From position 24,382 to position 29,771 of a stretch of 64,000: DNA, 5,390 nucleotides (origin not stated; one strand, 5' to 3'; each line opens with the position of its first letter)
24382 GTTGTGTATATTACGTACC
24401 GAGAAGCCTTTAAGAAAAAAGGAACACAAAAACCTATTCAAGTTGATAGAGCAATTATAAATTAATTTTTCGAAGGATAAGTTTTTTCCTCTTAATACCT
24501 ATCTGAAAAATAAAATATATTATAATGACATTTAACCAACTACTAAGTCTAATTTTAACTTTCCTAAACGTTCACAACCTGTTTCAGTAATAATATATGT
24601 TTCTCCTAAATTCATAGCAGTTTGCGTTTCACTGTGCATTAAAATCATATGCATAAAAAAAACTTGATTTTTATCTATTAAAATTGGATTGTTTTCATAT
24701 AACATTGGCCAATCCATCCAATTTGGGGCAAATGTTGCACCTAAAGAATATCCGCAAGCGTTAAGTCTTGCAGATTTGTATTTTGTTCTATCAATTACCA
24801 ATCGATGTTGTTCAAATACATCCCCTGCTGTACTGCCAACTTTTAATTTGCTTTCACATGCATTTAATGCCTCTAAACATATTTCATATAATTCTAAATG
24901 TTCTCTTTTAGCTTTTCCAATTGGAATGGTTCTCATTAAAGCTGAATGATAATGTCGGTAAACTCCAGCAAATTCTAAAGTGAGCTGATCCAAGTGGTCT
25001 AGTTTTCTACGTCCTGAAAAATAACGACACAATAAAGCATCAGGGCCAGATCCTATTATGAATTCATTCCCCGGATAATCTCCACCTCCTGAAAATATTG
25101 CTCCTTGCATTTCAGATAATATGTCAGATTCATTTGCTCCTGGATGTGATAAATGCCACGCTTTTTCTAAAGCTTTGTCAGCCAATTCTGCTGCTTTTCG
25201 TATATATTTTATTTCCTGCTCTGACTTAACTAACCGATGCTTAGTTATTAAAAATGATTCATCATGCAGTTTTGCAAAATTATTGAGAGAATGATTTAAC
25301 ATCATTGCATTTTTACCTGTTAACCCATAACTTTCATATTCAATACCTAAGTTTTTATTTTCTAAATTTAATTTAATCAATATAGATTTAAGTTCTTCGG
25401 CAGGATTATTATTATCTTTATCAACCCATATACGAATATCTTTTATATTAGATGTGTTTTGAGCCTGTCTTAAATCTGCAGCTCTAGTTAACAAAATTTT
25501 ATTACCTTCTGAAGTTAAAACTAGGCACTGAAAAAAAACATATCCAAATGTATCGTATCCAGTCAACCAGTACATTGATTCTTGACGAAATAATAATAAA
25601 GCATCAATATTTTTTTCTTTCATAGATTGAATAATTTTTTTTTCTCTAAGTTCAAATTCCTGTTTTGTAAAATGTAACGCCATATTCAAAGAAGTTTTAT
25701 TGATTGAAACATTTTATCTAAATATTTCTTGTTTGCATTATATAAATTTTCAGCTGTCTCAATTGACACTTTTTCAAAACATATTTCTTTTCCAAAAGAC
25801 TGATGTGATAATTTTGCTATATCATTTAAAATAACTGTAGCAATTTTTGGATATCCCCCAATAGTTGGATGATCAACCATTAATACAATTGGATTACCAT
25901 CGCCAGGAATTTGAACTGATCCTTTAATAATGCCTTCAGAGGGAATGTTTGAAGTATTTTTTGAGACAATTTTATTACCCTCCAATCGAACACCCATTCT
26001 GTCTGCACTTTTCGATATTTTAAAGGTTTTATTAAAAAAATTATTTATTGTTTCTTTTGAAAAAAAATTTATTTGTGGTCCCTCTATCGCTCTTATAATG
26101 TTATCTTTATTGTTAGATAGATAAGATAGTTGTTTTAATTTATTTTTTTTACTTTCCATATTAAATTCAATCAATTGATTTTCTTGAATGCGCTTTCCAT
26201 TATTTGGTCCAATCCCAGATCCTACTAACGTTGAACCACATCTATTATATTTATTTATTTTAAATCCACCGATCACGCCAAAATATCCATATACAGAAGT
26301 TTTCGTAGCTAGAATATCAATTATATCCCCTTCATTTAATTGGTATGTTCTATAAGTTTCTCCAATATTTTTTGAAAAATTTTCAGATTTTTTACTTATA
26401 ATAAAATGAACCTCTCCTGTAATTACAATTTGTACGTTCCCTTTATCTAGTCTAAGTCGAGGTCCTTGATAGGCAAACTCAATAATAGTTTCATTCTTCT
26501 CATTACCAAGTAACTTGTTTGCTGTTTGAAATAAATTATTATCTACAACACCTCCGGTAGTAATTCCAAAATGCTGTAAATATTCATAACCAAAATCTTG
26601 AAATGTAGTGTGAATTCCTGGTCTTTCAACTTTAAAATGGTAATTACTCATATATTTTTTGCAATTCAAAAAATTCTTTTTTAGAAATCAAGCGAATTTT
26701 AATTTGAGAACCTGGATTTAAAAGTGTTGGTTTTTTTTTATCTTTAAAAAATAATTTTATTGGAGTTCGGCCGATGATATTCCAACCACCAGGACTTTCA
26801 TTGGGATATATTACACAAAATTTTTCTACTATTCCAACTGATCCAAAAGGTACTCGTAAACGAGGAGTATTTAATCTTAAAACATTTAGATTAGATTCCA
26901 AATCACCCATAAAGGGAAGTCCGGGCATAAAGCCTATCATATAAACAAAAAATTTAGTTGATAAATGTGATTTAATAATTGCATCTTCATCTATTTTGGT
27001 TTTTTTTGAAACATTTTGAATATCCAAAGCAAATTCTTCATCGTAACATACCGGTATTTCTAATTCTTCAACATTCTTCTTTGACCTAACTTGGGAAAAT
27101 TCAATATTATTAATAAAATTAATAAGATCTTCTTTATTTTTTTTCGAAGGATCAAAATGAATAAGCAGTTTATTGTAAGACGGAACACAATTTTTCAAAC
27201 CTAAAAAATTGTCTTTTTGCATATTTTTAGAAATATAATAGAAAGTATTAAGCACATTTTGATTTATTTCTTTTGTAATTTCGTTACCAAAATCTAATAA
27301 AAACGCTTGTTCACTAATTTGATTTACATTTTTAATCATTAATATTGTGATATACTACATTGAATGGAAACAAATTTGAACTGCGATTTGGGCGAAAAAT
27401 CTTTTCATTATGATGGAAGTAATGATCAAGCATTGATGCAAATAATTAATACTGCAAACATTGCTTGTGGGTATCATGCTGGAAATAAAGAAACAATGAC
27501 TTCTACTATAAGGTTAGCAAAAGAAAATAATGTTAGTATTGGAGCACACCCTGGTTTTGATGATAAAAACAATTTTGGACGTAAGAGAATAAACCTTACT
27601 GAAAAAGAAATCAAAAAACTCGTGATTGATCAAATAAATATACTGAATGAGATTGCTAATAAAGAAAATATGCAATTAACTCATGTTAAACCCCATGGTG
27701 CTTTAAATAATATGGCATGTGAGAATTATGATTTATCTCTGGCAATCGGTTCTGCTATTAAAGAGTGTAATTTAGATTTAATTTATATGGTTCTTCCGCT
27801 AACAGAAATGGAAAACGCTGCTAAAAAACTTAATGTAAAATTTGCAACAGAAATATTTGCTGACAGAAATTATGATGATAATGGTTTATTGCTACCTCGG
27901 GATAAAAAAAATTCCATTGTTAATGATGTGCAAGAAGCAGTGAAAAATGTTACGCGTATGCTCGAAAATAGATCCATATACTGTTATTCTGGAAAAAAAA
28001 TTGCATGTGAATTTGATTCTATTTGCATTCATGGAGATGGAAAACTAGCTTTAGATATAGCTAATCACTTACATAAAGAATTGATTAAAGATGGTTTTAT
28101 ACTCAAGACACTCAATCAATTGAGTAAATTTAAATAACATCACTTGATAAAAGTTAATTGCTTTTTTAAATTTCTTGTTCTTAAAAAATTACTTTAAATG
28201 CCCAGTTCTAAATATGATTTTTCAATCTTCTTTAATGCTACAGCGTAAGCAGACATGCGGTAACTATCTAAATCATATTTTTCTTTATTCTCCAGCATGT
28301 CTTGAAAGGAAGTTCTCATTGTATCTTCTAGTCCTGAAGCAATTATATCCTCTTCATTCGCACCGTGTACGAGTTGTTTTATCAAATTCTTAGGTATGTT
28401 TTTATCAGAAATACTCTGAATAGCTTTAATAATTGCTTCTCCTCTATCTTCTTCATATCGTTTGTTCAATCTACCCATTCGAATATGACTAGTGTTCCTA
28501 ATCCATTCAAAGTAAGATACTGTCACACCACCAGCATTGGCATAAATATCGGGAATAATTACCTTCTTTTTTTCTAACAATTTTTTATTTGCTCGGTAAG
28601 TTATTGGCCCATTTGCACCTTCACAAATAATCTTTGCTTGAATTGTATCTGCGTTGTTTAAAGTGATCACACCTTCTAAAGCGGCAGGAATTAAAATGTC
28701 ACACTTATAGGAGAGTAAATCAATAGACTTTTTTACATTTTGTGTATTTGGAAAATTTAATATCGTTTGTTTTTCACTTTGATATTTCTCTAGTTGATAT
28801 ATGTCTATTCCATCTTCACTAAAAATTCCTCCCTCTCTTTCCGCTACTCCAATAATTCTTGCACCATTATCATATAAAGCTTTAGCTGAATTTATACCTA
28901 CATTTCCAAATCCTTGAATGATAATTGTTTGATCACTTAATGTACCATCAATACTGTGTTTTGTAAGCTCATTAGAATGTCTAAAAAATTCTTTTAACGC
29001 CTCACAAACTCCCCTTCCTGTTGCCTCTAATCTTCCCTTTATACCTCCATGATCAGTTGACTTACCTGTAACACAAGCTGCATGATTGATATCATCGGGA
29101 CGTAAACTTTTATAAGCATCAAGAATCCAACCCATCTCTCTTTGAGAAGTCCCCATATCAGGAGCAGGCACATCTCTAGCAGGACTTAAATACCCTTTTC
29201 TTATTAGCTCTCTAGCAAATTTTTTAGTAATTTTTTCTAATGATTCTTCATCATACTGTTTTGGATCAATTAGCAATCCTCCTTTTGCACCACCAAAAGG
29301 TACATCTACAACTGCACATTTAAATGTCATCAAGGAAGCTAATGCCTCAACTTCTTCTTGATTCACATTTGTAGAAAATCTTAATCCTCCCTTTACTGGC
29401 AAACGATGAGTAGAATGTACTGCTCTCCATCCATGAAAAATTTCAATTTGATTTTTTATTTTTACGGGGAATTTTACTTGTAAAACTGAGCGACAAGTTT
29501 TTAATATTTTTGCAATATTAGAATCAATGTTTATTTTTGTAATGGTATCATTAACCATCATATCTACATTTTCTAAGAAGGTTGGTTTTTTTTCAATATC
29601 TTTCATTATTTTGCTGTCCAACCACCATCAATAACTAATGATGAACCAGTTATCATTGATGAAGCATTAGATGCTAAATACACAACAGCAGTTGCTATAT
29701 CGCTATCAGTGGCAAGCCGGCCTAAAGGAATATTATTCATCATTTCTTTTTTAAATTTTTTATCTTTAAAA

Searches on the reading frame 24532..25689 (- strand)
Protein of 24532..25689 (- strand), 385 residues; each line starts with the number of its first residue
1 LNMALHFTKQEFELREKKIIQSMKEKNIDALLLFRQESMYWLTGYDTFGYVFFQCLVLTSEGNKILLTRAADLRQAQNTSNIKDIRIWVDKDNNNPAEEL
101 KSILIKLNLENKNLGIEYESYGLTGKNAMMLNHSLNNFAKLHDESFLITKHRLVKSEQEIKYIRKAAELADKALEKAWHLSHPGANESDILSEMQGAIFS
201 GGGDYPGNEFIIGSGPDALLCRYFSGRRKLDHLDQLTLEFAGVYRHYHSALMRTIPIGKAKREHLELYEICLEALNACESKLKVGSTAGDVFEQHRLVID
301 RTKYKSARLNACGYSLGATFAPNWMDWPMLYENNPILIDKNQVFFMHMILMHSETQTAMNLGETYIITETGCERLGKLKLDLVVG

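Call 12: search_protein_families(library=pfam, proteins=[window:24532-25689:-], max_evalue=0.001)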
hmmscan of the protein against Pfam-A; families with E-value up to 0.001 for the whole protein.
window:24532-25689:- (385 aa): 2 families
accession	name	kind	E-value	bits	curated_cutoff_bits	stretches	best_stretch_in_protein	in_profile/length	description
PF00557.29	Peptidase_M24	-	1.7e-30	106.8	23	1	162-369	2-208/208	Metallopeptidase family M24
PF01321.24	Creatinase_N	-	3.6e-18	66.8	22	1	16-154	2-128/128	Creatinase/Prolidase N-terminal domain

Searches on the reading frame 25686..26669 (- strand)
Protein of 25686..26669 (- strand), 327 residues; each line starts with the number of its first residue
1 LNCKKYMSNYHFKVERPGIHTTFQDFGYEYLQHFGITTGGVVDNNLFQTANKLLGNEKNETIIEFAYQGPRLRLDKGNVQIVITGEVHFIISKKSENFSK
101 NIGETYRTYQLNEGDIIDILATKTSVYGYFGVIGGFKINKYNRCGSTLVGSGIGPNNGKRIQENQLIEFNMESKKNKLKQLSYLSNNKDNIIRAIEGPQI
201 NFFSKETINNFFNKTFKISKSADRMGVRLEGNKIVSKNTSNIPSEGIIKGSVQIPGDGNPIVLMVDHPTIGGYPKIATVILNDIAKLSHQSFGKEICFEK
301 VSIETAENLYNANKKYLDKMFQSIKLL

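Call 12: search_protein_families(library=pfam, proteins=[window:25686-26669:-], max_evalue=0.001)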
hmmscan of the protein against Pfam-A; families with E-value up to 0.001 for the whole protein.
window:25686-26669:- (327 aa): 1 family
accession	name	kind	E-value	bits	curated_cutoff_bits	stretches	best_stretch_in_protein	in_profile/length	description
PF02626.20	CT_A_B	-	3.8e-64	217.3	25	1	34-299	1-260/261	Carboxyltransferase domain, subdomain A and B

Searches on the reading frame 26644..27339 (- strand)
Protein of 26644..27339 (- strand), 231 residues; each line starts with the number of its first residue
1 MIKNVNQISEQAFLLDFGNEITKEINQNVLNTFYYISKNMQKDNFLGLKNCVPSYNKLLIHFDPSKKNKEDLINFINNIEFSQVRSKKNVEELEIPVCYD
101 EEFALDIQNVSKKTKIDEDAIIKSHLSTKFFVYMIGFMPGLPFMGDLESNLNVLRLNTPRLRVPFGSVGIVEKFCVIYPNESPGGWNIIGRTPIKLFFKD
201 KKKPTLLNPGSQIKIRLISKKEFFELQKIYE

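Call 12: search_protein_families(library=pfam, proteins=[window:26644-27339:-], max_evalue=0.001)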
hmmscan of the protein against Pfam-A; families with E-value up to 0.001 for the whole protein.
window:26644-27339:- (231 aa): 1 family
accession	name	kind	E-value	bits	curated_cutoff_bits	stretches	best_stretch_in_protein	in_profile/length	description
PF02682.21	CT_C_D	-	3e-60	203.8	22.1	1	5-207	3-202/202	Carboxyltransferase domain, subdomain C and D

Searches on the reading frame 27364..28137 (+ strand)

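Call 12: search_protein_families(library=pfam, proteins=[window:27364-28137:+], max_evalue=0.001)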
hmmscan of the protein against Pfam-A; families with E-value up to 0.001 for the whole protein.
window:27364-28137:+ (257 aa): 1 family
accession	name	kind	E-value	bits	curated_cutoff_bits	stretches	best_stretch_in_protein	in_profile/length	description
PF03746.21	LamB_YcsF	-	5.6e-86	288.5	22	1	4-240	2-238/239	LamB/YcsF family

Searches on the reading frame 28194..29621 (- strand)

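Call 13: search_protein_families(library=pfam, proteins=[window:28194-29621:-], max_evalue=0.001)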
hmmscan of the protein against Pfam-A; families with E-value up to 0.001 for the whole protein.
window:28194-29621:- (475 aa): 3 families
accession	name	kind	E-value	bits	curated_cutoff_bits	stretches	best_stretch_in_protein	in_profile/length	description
PF00208.27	ELFV_dehydrog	-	1.1e-58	199.3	23.4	1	192-421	1-225/241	Glutamate/Leucine/Phenylalanine/Valine dehydrogenase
PF02812.23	ELFV_dehydrog_N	-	6.9e-48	162.1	25.3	1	45-171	3-128/129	Glu/Leu/Phe/Val dehydrogenase, dimerisation domain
PF05088.18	Bac_GDH_CD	-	3.4e-05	23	22.8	0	323-372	398-447/497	Bacterial NAD-glutamate dehydrogenase, catalytic domain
